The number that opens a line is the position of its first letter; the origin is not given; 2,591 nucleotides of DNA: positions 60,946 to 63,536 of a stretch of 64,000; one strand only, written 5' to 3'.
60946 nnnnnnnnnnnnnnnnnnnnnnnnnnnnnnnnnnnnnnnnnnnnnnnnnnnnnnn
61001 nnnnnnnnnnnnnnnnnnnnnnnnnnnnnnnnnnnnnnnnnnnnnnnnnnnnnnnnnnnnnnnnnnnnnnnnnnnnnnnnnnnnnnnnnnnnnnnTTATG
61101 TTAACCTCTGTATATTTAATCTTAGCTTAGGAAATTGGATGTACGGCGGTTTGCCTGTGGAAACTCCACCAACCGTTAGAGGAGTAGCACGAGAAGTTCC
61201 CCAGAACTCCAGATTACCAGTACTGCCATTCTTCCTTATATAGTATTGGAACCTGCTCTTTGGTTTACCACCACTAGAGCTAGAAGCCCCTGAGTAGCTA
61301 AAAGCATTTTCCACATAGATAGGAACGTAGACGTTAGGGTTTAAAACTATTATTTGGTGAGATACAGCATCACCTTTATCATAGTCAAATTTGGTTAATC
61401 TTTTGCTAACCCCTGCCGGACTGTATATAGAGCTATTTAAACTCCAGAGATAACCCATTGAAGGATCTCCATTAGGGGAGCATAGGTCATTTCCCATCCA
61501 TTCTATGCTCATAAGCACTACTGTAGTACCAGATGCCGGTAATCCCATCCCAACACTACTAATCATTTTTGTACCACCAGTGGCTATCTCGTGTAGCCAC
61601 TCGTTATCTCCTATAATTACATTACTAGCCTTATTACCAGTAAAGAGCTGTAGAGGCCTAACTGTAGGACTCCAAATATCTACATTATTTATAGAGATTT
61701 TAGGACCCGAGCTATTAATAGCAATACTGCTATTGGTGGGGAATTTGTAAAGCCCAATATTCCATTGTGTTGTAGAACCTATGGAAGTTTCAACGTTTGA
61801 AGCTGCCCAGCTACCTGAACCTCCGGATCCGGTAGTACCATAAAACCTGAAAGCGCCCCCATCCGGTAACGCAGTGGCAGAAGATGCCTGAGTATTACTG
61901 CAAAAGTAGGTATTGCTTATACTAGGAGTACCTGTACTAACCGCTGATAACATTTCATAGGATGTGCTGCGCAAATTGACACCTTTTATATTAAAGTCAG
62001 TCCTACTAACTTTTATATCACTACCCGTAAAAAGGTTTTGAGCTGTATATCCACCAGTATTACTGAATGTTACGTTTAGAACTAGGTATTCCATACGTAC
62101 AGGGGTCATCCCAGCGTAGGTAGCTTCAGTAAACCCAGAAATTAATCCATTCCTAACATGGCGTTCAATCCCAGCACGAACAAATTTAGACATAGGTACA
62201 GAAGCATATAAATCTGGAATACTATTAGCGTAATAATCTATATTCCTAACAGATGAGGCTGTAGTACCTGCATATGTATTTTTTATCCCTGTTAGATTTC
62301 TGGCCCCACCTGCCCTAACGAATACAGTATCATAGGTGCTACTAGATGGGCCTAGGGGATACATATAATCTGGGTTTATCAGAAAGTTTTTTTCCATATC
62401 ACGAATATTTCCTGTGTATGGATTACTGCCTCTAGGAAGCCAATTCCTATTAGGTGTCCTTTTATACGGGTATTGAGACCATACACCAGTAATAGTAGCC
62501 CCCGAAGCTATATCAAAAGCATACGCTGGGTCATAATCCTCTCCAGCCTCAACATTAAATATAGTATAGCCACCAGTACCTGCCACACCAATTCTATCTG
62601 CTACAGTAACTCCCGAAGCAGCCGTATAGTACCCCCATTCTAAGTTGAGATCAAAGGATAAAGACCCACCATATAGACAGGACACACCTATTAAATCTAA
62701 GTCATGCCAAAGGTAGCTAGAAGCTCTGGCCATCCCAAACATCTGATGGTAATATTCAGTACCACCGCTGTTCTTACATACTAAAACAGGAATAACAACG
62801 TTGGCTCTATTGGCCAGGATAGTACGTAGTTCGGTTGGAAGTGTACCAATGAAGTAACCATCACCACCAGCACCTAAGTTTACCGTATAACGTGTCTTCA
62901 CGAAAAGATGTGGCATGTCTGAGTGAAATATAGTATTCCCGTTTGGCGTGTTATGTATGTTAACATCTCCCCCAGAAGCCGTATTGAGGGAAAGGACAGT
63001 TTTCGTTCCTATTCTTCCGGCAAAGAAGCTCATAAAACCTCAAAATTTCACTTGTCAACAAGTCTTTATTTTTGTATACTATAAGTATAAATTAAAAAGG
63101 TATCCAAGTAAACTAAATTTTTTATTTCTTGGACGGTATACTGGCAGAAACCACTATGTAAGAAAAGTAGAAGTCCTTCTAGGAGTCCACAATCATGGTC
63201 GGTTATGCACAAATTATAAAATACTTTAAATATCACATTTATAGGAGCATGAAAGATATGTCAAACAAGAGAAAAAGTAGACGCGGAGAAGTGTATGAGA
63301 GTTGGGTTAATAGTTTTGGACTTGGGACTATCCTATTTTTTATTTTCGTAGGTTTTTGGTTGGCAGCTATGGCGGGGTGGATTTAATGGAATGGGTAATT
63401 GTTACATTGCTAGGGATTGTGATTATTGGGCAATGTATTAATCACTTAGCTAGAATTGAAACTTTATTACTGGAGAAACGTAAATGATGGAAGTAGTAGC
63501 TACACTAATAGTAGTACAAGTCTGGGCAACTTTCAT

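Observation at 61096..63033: Receptor-binding protein candidate likely diverged from the FhuA-binding T5 protein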

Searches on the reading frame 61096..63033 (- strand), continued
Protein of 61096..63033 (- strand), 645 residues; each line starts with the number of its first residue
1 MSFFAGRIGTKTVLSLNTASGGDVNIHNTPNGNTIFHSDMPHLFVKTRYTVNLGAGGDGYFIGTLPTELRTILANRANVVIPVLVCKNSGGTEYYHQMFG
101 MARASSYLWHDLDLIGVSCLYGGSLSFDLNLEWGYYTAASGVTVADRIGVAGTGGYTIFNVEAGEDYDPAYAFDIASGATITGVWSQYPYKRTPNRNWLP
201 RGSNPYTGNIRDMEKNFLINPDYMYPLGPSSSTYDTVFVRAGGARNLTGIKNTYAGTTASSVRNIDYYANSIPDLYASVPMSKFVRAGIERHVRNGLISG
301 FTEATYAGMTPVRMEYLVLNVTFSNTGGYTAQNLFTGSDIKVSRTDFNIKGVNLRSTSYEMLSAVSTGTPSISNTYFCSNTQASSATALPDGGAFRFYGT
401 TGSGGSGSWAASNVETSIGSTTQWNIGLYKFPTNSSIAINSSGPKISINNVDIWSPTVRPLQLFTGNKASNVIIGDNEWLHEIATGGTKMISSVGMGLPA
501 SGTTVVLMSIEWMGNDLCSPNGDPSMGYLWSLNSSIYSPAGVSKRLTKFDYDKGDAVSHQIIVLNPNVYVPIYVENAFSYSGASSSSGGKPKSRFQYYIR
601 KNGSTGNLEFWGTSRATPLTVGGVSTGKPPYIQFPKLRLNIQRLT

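Call 32: search_dna_similar(query=window:61096-63033:-, collection=phages, mode=protein, max_rows=45, rows=best)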
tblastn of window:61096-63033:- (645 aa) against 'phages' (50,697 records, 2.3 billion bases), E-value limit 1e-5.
Records with a match: 532; places in all: 535; records where one place covers at least 80% of the query: 449.
Best place of each record, by identity: <60% 532.
By first word of the organism name: Salmonella 273; Escherichia 130; Klebsiella 82; Phage 12; Bacteriophage 11; Shigella 4; Citrobacter 3; Listeria 3; Campylobacter 2; Yersinia 2; and 9 more.
By host as written in the record: - 64; Escherichia coli 42; Salmonella enterica subsp. enterica serovar Enteritidis PT1 39; Klebsiella pneumoniae 27; Salmonella sp. 24; Salmonella enterica 23; Salmonella enterica subsp. enterica serovar Enteritidis 21; Salmonella enterica subsp. enterica 19; and 120 more.
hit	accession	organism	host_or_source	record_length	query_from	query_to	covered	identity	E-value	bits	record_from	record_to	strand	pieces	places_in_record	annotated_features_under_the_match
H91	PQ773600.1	Corynebacterium phage CPphiVTCCBPA_418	Corynebacterium pseudotuberculosis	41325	1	645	100%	53.4%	0e+0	619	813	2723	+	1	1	receptor binding tail protein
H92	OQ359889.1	Salmonella phage vB_SenS_UTK0009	Salmonella enterica subsp. enterica ...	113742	1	645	100%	53.2%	0e+0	610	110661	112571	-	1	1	hypothetical protein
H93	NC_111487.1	Salmonella phage vB_SenS_UTK0009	Salmonella enterica subsp. enterica ...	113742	1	645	100%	53.2%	0e+0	610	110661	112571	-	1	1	hypothetical protein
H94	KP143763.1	Salmonella phage Shivani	Salmonella enterica subsp. enterica ...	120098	1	645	100%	52.9%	0e+0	615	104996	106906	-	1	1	receptor binding protein | ribosome_binding_site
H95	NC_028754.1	Salmonella phage Shivani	Salmonella enterica subsp. enterica ...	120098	1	645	100%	52.9%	0e+0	615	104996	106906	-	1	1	receptor binding tail protein | ribosome_binding_site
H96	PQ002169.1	Salmonella phage vB_Sen_SG_WM_RUS_R2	Salmonella enterica subsp. enterica ...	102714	1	645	100%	52.9%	0e+0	615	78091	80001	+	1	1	receptor binding tail protein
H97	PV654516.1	Salmonella phage vB_SLGBLB0002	Salmonella enterica subsp. enterica ...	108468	1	645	100%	52.9%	0e+0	615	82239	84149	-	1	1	hypothetical protein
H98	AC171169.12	Escherichia phage H8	-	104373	1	645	100%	52.7%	0e+0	615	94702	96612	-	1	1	record has no annotation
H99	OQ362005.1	Salmonella phage GSW6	Salmonella enterica subsp. enterica ...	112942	1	645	100%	52.6%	0e+0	613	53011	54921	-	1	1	receptor binding tail protein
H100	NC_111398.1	Salmonella phage GSW6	Salmonella enterica subsp. enterica ...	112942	1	645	100%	52.6%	0e+0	613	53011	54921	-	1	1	receptor binding tail protein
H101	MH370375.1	Salmonella phage S124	Salmonella enterica serotype Derby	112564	1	645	100%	52.3%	0e+0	610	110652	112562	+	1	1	receptor-binding protein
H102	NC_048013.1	Salmonella phage S124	Salmonella enterica serotype Derby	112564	1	645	100%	52.3%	0e+0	610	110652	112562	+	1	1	receptor binding tail protein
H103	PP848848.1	Klebsiella phage vB_Kpn24-P2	Klebsiella pneumoniae Kpn24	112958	1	645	100%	35.1%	2e-87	304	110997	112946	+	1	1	receptor binding tail protein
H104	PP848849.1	Klebsiella phage vB_Kpn24-P3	Klebsiella pneumoniae Kpn24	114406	1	645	100%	35.1%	2e-87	304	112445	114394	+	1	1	receptor binding tail protein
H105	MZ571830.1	Klebsiella phage vB_KpnS-VAC51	Klebsiella pneumoniae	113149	1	645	100%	35.0%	4e-84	295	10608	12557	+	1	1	receptor-binding protein | hypothetical protein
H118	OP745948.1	Citrobacter phage vB_CfrD-Cit2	Citrobacter freundii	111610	1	645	100%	28.6%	6e-38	157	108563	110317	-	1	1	receptor-binding protein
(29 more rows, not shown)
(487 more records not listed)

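Call 49: predict_structure(alignment_id=A2)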
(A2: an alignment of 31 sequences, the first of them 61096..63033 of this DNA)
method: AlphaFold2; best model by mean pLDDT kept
length: 645 residues; sequences in the alignment: 31
mean_pLDDT: 76.6   pTM: 0.84
mean pLDDT of the five models: 76.6, 75.2, 73.6, 73.3, 63.9
residues with pLDDT >= 90: 166; 70-90: 293; 50-70: 93; < 50: 93
segments of 3 or more residues with pLDDT < 50: 164-189, 200-209, 255-280, 367-370, 528-546, 582-589
pLDDT, mean of each block of 10 residues (from residue 1): 86 86 82 86 93 94 95 91 95 94 81 62 89 91 86 83 49 44 44 57 47 57 74 87 83 50 37 37 75 83 89 96 89 88 84 84 64 77 86 86 87 76 83 80 80 81 88 79 83 91 91 77 54 42 49 75 94 82 48 79 95 76 63 80 92
secondary structure, 60 per line:
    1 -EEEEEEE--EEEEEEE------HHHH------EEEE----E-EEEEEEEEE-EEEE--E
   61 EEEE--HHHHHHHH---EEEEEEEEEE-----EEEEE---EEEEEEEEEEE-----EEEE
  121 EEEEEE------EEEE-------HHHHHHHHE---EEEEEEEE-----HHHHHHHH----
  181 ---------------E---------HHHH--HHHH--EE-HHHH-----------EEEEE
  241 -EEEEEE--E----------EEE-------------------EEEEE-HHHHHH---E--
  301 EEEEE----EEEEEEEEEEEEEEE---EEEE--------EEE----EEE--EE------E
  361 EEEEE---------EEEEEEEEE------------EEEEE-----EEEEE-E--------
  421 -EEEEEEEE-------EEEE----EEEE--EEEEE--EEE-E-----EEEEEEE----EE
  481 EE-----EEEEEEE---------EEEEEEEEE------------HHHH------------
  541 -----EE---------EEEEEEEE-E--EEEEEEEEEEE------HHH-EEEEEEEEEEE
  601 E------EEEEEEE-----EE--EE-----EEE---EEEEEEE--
elements in order: E2-8 E11-17 H24-27 E34-37 E44-52 E54-57 E60-64 H67-74 E78-87 E93-97 E101-111 E117-126 E133-136 H144-151 E156-163 H169-176 H206-209 H212-215 H221-224 E236-240 E242-247 E261-263 E283-287 H289-294 E301-305 E310-324 E328-331 E340-342 E347-349 E360-365 E375-383 E396-400 E406-410 E422-429 E437-440 E445-448 E451-455 E458-460 E468-474 E479-482 E488-494 E504-512 H525-528 E557-564 E569-579 E590-601 E608-614 E631-633 E637-643

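Call 52: fold_search(model_id=the predicted structure, library=pdb)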
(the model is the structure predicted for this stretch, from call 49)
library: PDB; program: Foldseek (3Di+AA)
matches with E <= 10: 245; with E <= 0.001: 2
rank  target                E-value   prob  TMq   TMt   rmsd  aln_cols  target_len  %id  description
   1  8b14_B                6.1e-27  1.00  0.60  0.69   6.4       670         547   16  T5 Receptor Binding Protein pb5 in complex with its E. coli receptor FhuA (released 2023-02-08)
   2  8a8c_B                1.8e-23  1.00  0.58  0.69   6.4       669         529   15  T5 phage receptor-binding protein pb5 bound to ferrichrome transporter FhuA (released 2022-10-05)
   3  3j26_A                1.5e-03  0.11  0.10  0.12  28.7       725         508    7  The 3.5 A resolution structure of the Sputnik virophage by cryo-EM (released 2012-10-24)
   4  6y67_HHH              9.1e-02  0.02  0.05  0.10  23.6       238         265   12  Structure of apo Finch Polyomavirus VP1 (released 2020-07-08)
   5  6y67_NNN              1.4e-01  0.02  0.05  0.09  22.9       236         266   11  Structure of apo Finch Polyomavirus VP1 (released 2020-07-08)
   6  6y67_BBB              1.5e-01  0.02  0.05  0.09  22.7       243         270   12  Structure of apo Finch Polyomavirus VP1 (released 2020-07-08)
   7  4fmj_D                2.0e-01  0.02  0.05  0.10  22.2       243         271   10  Merkel cell polyomavirus VP1 in complex with GD1a oligosaccharide (released 2012-09-05)
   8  6zml_D                2.1e-01  0.02  0.05  0.08  22.4       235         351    9  CryoEM Structure of Merkel Cell Polyomavirus Virus-like Particle (released 2020-08-05)
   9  6y5x_D                2.5e-01  0.02  0.06  0.10  22.1       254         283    7  Structure of apo New Jersey Polyomavirus VP1 (released 2020-07-08)
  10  9rm2_P                2.8e-01  0.02  0.06  0.11  23.1       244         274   11  BKPyV VP1 IN COMPLEX WITH 319C07-FAB (released 2025-07-09)
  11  8imx_T                3.7e-01  0.01  0.07  0.07  25.0       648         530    7  Cryo-EM structure of GPI-T with a chimeric GPI-anchored protein (released 2023-08-16)
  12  4fmj_K                3.9e-01  0.01  0.05  0.09  23.1       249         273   10  Merkel cell polyomavirus VP1 in complex with GD1a oligosaccharide (released 2012-09-05)
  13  4fmj_P                4.1e-01  0.01  0.05  0.10  22.9       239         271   10  Merkel cell polyomavirus VP1 in complex with GD1a oligosaccharide (released 2012-09-05)
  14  7zil_AAA              4.6e-01  0.02  0.06  0.10  22.6       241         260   12  JC Polyomavirus VP1 in complex with 3'-Sialyllactose glycomacromolecules (aliphatic linker) (released 2022-12-21)
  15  6y67_aaa              5.1e-01  0.01  0.05  0.09  22.1       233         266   12  Structure of apo Finch Polyomavirus VP1 (released 2020-07-08)
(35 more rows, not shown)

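Call 57: find_related_loci(query=window:61096-63033:-, collection=viral_contigs, flank=2500)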
Query window:61096-63033:- (645 aa) in viral_contigs; peptide patterns used: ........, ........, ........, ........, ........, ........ (x = any residue, [..] = any of these).
2 stretches matched a pattern, but none encodes a relative of the query by tblastn (E <= 1e-3).

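Call 59: find_related_loci(query=A3, collection=viral_contigs, flank=2500)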
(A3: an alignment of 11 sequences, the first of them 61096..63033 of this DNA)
Query A3 (645 aa) in viral_contigs; peptide patterns used: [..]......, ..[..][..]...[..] (x = any residue, [..] = any of these).
56 stretches matched a pattern; 30 encode a relative of the query (tblastn E <= 1e-3); 30 distinct loci.
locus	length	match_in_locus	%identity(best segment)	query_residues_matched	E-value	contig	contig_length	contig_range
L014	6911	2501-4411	53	1-645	0e+0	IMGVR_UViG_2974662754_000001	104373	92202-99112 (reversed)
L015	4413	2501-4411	53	1-645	0e+0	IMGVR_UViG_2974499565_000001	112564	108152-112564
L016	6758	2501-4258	29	1-645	3e-49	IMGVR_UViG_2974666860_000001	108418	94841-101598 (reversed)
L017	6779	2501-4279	28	1-645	2e-48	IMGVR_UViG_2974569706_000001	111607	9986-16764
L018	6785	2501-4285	27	1-645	8e-47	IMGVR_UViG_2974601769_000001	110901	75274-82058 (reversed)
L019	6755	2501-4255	28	1-645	2e-46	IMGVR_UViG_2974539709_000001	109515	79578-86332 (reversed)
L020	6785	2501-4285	27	1-645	3e-46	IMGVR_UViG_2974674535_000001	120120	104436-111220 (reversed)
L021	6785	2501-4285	28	1-645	1e-45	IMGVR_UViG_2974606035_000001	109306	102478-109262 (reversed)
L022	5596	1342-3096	28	1-645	1e-45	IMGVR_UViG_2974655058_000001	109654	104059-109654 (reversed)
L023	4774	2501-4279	28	1-645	8e-46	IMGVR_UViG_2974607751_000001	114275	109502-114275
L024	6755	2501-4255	28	1-645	8e-46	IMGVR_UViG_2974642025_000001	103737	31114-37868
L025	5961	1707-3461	28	1-645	1e-45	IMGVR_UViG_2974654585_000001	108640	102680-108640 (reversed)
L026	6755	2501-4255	29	1-645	1e-45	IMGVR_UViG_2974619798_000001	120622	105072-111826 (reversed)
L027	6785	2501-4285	27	1-645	1e-45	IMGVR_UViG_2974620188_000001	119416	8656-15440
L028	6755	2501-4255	28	1-645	5e-45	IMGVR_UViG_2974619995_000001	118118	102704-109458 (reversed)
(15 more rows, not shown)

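Call 60: find_related_loci(query=window:61096-63033:-, collection=metagenome_contigs, flank=3000)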
Query window:61096-63033:- (645 aa) in metagenome_contigs; peptide patterns used: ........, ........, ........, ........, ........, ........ (x = any residue, [..] = any of these).
55 stretches matched a pattern, but none encodes a relative of the query by tblastn (E <= 1e-3).

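Call 61: find_encoding_contigs(protein=P0004, flank=3000, max_places=1)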
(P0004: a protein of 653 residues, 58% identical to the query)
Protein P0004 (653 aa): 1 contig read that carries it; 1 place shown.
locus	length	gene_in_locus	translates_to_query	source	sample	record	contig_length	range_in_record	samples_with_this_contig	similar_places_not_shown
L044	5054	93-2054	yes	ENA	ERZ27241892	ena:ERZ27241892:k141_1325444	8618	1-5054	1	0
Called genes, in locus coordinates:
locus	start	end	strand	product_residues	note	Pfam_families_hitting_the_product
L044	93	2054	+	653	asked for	PF26860:Phage_T5_RBP5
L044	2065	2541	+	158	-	PF26823:T5_Terminase_small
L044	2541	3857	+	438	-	PF03237:Terminase_6N, PF17289:Terminase_6C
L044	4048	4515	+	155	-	PF26848:Phage_T5_Nicking_endo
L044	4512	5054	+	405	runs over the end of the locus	PF04860:Phage_portal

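Call 62: find_encoding_contigs(protein=P0006, flank=3000, max_places=1)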
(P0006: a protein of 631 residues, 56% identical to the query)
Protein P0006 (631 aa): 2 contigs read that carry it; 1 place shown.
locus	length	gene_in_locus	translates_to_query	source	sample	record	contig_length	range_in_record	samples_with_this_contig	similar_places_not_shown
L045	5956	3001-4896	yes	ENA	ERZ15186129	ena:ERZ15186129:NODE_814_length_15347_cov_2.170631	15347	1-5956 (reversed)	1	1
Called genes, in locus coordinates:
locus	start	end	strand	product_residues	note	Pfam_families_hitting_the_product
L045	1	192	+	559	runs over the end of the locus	-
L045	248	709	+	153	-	-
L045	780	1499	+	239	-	PF26880:Phage_T5_dNMPase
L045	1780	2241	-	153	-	-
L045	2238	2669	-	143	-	-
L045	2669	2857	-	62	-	-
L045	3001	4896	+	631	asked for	PF26860:Phage_T5_RBP5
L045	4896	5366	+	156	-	PF26823:T5_Terminase_small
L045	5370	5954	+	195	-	?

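Call 63: find_encoding_contigs(protein=P0007, flank=3000, max_places=1)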
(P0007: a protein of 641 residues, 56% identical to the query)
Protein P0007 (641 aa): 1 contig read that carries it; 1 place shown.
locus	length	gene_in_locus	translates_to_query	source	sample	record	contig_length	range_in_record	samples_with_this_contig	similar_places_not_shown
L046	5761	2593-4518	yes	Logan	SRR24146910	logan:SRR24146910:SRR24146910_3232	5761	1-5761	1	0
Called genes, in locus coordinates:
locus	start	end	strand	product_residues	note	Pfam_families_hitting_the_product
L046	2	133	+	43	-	?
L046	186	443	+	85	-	-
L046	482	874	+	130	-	-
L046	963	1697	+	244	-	PF26880:Phage_T5_dNMPase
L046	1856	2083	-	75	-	-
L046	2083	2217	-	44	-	-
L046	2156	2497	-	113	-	-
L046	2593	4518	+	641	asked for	PF26860:Phage_T5_RBP5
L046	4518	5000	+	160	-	PF26823:T5_Terminase_small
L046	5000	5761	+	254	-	?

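Call 64: find_encoding_contigs(protein=P0002, flank=3000, max_places=1)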
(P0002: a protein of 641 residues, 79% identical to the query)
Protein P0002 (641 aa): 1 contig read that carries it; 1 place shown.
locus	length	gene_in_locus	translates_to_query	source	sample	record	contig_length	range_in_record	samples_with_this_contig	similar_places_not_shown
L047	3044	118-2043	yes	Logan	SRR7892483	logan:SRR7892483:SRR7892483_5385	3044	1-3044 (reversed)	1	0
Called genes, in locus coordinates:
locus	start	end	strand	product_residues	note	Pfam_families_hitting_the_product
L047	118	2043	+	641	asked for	PF26860:Phage_T5_RBP5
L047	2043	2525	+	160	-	PF26823:T5_Terminase_small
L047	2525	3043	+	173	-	?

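Call 74: get_annotated_region(hit=H118, flank=600)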
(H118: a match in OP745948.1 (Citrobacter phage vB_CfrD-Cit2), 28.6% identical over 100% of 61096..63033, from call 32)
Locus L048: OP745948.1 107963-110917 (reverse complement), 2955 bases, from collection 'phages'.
description: Citrobacter phage vB_CfrD-Cit2, complete genome.
organism: Citrobacter phage vB_CfrD-Cit2 (NCBI taxid 2996123)
taxonomy: Viruses; Duplodnaviria; Heunggongvirae; Uroviricota; Caudoviricetes; Demerecviridae; Markadamsvirinae; Tequintavirus
host: Citrobacter freundii; source: wastewave water; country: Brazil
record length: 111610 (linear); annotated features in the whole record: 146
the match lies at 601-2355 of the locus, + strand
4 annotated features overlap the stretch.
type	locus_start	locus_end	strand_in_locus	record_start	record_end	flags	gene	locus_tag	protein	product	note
CDS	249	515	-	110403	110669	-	-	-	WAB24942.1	hypothetical protein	-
CDS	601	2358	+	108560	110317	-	-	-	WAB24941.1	receptor-binding protein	-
CDS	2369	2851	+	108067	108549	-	-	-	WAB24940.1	hypothetical protein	-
CDS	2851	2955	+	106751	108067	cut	-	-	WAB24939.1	terminase large subunit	-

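Call 82: list_cluster_members(proteins=[window:61096-63033:-, P0001])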
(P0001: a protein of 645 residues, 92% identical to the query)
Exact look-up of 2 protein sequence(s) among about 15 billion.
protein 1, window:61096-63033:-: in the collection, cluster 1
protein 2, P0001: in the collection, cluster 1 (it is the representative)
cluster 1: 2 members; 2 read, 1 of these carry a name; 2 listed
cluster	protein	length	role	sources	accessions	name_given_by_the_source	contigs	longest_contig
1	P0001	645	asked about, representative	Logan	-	-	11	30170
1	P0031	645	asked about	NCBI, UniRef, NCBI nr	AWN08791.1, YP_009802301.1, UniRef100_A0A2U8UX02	receptor binding tail protein [Escherichia phage Gostya9] | Receptor binding protein n=1 Tax=Escherichia phage Gostya9 TaxID=2182345 ...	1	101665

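Call 90: find_encoding_contigs(protein=window:61096-63033:-, flank=10000, max_places=3)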
Protein window:61096-63033:- (645 aa): no gene with exactly this product is on record in the collection.

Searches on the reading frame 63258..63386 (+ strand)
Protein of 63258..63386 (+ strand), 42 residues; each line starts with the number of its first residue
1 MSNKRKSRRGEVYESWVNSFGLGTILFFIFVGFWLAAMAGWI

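Call 20: search_protein_families(library=phrogs, proteins=[window:63258-63386:+], max_evalue=0.001)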
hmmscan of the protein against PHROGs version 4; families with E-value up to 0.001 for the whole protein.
window:63258-63386:+ (42 aa): 1 family
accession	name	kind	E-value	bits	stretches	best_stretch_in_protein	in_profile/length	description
phrog_8596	-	unknown function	8.3e-32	110.3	1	1-42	1-42/42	-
